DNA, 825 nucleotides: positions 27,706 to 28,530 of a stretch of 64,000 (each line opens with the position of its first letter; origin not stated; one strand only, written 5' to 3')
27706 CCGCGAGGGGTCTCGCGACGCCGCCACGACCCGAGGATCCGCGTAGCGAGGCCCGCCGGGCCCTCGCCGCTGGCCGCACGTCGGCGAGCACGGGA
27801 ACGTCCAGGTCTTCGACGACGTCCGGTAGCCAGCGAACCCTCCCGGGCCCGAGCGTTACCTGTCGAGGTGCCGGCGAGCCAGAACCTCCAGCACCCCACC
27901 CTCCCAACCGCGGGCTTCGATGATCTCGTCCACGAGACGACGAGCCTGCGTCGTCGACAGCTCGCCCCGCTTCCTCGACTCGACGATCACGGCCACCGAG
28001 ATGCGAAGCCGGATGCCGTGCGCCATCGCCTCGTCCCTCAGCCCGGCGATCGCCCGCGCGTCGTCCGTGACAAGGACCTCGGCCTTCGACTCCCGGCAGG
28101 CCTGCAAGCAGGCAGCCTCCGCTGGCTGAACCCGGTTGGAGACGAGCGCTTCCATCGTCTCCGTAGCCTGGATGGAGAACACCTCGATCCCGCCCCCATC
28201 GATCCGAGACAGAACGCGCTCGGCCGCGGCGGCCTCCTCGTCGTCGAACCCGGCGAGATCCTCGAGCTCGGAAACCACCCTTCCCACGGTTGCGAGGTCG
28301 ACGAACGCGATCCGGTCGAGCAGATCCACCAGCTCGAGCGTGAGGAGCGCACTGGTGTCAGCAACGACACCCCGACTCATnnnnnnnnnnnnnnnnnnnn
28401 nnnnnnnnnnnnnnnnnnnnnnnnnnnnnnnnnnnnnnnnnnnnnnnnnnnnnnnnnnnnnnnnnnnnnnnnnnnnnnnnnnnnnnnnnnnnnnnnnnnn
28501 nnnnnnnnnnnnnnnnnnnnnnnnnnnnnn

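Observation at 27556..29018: RHH-PIN toxin-antitoxin cassette bracketed by 134-170-bp direct repeats that duplicate a neighbouring gene's promoter and first 30 codons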

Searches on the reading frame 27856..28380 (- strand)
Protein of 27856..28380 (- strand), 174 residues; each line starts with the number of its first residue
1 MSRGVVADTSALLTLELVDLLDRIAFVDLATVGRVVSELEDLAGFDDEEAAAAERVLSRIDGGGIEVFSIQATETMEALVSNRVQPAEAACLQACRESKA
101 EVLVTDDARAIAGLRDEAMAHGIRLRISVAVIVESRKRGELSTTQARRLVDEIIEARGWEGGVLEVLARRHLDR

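Call 5: search_protein_families(library=pfam, proteins=[window:27856-28380:-], max_evalue=0.01)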
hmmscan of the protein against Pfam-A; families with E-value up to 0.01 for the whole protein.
window:27856-28380:- (174 aa): 0 families

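Call 7: search_protein_families(library=pfam, proteins=[window:27856-28380:-], max_evalue=10)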
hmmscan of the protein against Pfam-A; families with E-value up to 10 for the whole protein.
window:27856-28380:- (174 aa): 2 families
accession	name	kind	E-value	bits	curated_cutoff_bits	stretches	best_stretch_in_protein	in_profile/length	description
PF18734.6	HEPN_AbiU2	-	0.19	11.6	26.8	1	76-156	89-164/193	AbiU2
PF01850.27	PIN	-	0.33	12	23.6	1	16-109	20-113/120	PIN domain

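Call 8: search_protein_families(library=ncbifam, proteins=[window:27856-28380:-], max_evalue=10)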
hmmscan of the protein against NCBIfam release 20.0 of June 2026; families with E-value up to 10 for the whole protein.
window:27856-28380:- (174 aa): 2 families
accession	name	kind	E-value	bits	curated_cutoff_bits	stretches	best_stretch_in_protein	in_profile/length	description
TIGR03077.1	not_gcvH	equivalog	0.047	13.7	144.05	1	14-69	22-75/110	glycine cleavage protein H-like protein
TIGR03412.1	iscX_yfhJ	equivalog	0.097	13.4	40.4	1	24-60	24-54/63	Fe-S cluster assembly protein IscX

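Call 9: find_encoding_contigs(protein=window:27856-28380:-, flank=10000, max_places=10)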
Protein window:27856-28380:- (174 aa): 1 contig read that carries it; 1 place shown.
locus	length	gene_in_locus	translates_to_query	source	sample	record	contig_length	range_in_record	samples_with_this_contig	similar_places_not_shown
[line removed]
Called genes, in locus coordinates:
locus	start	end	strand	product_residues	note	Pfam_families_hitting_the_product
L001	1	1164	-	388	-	?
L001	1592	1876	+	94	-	PF01402:RHH_1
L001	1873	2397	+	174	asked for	PF11848:DUF3368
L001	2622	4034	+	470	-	-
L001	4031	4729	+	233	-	?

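Call 13: find_homologous_proteins(query=window:27856-28380:-)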
Query window:27856-28380:- (174 aa): 7 proteins with E <= 0.001 among 2074 candidates.
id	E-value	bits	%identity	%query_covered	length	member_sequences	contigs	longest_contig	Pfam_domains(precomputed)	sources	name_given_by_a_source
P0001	1.7e-92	325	94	100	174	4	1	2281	PF11848.14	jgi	jgi:predicted nucleic acid-binding protein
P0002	1.2e-50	189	61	97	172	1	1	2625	PF11848.14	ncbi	-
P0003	1.6e-48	182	59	99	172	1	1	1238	PF11848.14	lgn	-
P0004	8.4e-28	115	37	98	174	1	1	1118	PF11848.14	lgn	-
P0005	9.7e-26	108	40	97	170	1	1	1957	PF11848.14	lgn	-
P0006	2.2e-19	88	37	97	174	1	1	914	PF11848.14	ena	-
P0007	1.1e-12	66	33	89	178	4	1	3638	PF11848.14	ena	-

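Call 15: find_encoding_contigs(protein=P0001, flank=10000, max_places=10)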
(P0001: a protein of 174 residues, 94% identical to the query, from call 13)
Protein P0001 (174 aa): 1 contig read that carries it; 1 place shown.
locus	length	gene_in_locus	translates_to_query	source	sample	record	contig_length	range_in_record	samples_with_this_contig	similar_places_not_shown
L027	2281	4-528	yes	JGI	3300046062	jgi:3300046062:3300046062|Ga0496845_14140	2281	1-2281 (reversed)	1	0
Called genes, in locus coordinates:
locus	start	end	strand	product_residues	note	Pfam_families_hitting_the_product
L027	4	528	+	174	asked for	PF11848:DUF3368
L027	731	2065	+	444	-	-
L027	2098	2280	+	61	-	?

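Call 16: find_encoding_contigs(protein=P0002, flank=10000, max_places=10)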
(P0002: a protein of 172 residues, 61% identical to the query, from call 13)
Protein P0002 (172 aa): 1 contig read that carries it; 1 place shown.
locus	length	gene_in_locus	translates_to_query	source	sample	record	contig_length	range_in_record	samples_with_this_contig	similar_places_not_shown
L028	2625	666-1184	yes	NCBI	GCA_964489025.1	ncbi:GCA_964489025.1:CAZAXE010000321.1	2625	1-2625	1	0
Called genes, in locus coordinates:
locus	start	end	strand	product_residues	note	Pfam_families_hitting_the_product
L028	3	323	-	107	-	?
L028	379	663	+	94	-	PF01402:RHH_1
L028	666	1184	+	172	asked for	PF11848:DUF3368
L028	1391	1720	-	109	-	-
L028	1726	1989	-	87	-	-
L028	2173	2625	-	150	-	?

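Call 17: find_encoding_contigs(protein=P0003, flank=10000, max_places=10)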
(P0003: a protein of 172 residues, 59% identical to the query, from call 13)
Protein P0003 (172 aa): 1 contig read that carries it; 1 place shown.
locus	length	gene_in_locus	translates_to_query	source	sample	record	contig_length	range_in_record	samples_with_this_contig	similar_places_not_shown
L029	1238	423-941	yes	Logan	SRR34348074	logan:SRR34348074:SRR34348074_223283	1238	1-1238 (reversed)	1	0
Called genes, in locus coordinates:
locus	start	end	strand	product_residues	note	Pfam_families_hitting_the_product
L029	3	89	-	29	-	?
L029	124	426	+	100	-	PF01402:RHH_1, PF09957:VapB_antitoxin (weak)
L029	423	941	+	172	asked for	PF11848:DUF3368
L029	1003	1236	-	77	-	?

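Call 42: search_solved_structures(query=window:27856-28380:-, max_evalue=10, show_alignments=2)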
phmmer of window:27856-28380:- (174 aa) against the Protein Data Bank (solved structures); distinct sequences matched with E-value up to 10: 0.

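Call 53: search_protein_representatives(protein=window:27856-28380:-)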
Query: 174 residues. Proteins with E-value up to 0.001 (for the whole library): 69; up to 1e-10: 23; up to 1e-30: 1. The best 69 are listed.
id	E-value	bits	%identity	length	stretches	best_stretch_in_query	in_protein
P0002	3.8e-51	189.3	61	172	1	5-172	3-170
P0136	2.2e-28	115.4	41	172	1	8-172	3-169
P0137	4.5e-25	104.7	41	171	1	8-172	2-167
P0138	1.2e-23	100.1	40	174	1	2-173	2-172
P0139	1.4e-23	99.8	38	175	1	5-173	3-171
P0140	1.7e-23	99.6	34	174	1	5-173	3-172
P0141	4.7e-22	94.9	34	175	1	6-173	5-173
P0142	3.2e-21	92.1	39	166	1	5-171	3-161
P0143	3.8e-20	88.7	31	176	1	4-173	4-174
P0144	2.0e-18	83.1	39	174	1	3-173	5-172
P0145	2.5e-18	82.8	36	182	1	4-168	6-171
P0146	2.3e-17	79.6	31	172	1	5-172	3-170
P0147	3.4e-17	79.1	35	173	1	5-171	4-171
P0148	8.0e-16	74.6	44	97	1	80-173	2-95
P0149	8.3e-14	68.1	33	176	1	5-172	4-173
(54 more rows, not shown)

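Call 56: search_solved_structures(query=A5, max_evalue=10, show_alignments=2)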
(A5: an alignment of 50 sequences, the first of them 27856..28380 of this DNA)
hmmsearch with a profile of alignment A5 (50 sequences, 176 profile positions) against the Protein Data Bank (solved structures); distinct sequences matched with E-value up to 10: 2.
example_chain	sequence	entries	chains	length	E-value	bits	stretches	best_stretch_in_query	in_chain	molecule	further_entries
3i8o_A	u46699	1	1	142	0.002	21.4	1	3-109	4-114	KH domain-containing protein MJ1533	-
6kth_A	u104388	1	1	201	1.4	12.2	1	138-164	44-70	Juvenile hormone diol kinase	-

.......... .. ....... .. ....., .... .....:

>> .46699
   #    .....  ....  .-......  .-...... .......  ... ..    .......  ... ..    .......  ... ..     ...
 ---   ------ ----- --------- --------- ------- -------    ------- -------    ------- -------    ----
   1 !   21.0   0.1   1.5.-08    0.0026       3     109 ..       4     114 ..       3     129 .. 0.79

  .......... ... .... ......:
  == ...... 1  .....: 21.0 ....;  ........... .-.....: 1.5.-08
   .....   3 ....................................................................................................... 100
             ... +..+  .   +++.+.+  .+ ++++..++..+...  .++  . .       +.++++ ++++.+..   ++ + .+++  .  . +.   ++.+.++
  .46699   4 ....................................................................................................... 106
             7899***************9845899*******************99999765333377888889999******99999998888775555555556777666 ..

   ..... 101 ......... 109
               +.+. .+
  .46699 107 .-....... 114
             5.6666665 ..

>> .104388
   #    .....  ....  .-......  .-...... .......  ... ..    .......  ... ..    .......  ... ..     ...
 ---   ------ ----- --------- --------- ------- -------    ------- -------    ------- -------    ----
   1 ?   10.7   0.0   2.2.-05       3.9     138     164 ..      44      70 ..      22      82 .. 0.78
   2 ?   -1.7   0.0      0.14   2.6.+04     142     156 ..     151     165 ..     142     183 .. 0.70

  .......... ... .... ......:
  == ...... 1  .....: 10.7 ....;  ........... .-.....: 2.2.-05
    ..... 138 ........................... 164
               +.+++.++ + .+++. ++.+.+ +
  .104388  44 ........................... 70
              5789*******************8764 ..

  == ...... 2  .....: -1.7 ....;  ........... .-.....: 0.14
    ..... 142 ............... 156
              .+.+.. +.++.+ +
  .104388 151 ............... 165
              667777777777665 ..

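Call 57: search_protein_families(library=padloc, proteins=[window:27856-28380:-], max_evalue=1)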
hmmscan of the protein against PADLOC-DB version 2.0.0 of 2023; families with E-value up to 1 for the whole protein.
window:27856-28380:- (174 aa): 4 families
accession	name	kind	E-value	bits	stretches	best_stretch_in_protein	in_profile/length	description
PDLC05071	PDC-S70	-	1.8e-07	29.4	1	4-155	2-140/161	-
PDLC05073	PDC-S70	-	3.5e-06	25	1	5-157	3-143/162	-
PDLC05068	PDC-S70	-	0.00062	18.3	1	5-132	3-120/125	-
PDLC05074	PDC-S70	-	0.017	13.3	1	80-154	38-106/127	-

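Call 60: search_protein_families(library=pfam, proteins=[L028:1391-1720:-, L028:1726-1989:-], max_evalue=0.01)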
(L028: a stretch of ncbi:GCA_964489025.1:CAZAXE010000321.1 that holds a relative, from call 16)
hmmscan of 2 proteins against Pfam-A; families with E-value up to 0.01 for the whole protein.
L028:1391-1720:- (109 aa): 1 family
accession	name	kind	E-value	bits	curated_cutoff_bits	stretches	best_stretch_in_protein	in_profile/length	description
PF05016.21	ParE_toxin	-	0.0023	18.9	23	1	32-100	15-89/89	ParE toxin of type II toxin-antitoxin system, parDE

L028:1726-1989:- (87 aa): 0 families

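Call 61: predict_structure(alignment_id=A4)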
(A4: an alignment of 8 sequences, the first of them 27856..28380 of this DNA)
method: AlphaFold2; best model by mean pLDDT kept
length: 174 residues; sequences in the alignment: 8
mean_pLDDT: 91.6   pTM: 0.87
mean pLDDT of the five models: 91.6, 91.2, 90.5, 89.3, 87.3
residues with pLDDT >= 90: 136; 70-90: 32; 50-70: 5; < 50: 1
segments of 3 or more residues with pLDDT < 50: none
pLDDT, mean of each block of 10 residues (from residue 1): 81 93 78 97 94 96 93 91 96 95 95 96 94 89 92 93 91 74
secondary structure, 60 per line:
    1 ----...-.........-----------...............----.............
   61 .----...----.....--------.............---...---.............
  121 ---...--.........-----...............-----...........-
elements in order: E5-7 H9-17 E29-32 H33-43 H48-61 E66-68 H73-77 H86-98 E102-104 H108-120 E124-126 H129-137 H143-157 H163-173

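Call 63: fold_search(model_id=the predicted structure, library=pdb)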
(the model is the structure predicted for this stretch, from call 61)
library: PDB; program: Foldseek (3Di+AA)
matches with E <= 10: 1038; with E <= 0.001: 3
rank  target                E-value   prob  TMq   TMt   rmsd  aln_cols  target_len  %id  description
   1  1o4w                  1.6e-04  1.00  0.51  0.68   4.0       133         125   20  CRYSTAL STRUCTURE OF a PIN (PILT N-TERMINUS) DOMAIN CONTAINING PROTEIN (AF0591) FROM ARCHAEOGLOBUS FULGIDUS AT 1.90 A RE (released 2003-07-29)
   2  3ix7_A                8.5e-04  1.00  0.48  0.62   4.6       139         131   20  Crystal structure of a domain of functionally unknown protein from Thermus thermophilus HB8 (released 2009-09-22)
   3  1v8p_C                9.9e-04  1.00  0.51  0.63   3.7       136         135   20  Crystal structure of PAE2754 from Pyrobaculum aerophilum (released 2004-02-10)
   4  3ix7_B                1.9e-03  1.00  0.47  0.60   4.9       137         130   20  Crystal structure of a domain of functionally unknown protein from Thermus thermophilus HB8 (released 2009-09-22)
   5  1v8o_F                2.0e-03  1.00  0.49  0.62   4.6       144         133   19  Crystal Structure of PAE2754 from Pyrobaculum aerophilum (released 2004-02-10)
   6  1v8p_B                2.7e-03  1.00  0.53  0.67   3.7       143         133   19  Crystal structure of PAE2754 from Pyrobaculum aerophilum (released 2004-02-10)
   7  1v8o_B                2.8e-03  1.00  0.54  0.67   3.8       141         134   20  Crystal Structure of PAE2754 from Pyrobaculum aerophilum (released 2004-02-10)
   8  1v8p_A                5.2e-03  1.00  0.53  0.67   3.5       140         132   19  Crystal structure of PAE2754 from Pyrobaculum aerophilum (released 2004-02-10)
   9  1v8p_F                5.2e-03  1.00  0.53  0.63   3.6       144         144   19  Crystal structure of PAE2754 from Pyrobaculum aerophilum (released 2004-02-10)
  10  5f4h_B                5.5e-03  1.00  0.43  0.20   5.6       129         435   16  Archael RuvB-like Holiday junction helicase (released 2016-12-21)
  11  2hww_A                6.1e-03  1.00  0.51  0.55   6.9       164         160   18  Structure of PIN domain of human SMG6 (released 2006-11-14)
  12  1v8o_A                6.8e-03  1.00  0.47  0.59   4.6       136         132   18  Crystal Structure of PAE2754 from Pyrobaculum aerophilum (released 2004-02-10)
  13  2fe1                  7.9e-03  1.00  0.45  0.57   4.8       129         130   21  Crystal Structure of PAE0151 from Pyrobaculum aerophilum (released 2005-12-27)
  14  2hww_B                1.1e-02  1.00  0.50  0.54   7.4       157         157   18  Structure of PIN domain of human SMG6 (released 2006-11-14)
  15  2hwx                  1.1e-02  1.00  0.47  0.49   7.0       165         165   17  Structure of human SMG6 E1282C PIN domain mutant. (released 2006-11-14)
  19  3i8o                  1.4e-02  1.00  0.45  0.53   5.7       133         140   22  A domain of a functionally unknown protein from Methanocaldococcus jannaschii DSM 2661. (released 2009-07-21)
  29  2mdt_MODEL_1_A        7.0e-02  1.00  0.51  0.72   4.0       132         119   17  a PilT N-terminus domain protein SSO1118 from hyperthemophilic archaeon Sulfolobus solfataricus P2 (released 2013-11-20)
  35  9c5w_B                1.3e-01  0.97  0.42  0.45   5.2       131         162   10  Crystal structure of cyclodehydratase RohQ in complex with imidazole (released 2025-07-23)
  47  9c5w_E                2.7e-01  0.92  0.43  0.44   5.2       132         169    8  Crystal structure of cyclodehydratase RohQ in complex with imidazole (released 2025-07-23)
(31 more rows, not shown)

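Call 64: find_related_loci(query=window:27856-28380:-, collection=viral_contigs, flank=5000)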
Query window:27856-28380:- (174 aa) in viral_contigs; peptide patterns used: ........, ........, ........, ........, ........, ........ (x = any residue, [..] = any of these).
37 stretches matched a pattern, but none encodes a relative of the query by tblastn (E <= 1e-3).

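Call 65: search_dna_similar(query=window:27856-28380:-, collection=plasmids, mode=protein, max_rows=10)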
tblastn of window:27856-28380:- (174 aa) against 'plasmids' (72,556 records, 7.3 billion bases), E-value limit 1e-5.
No match.
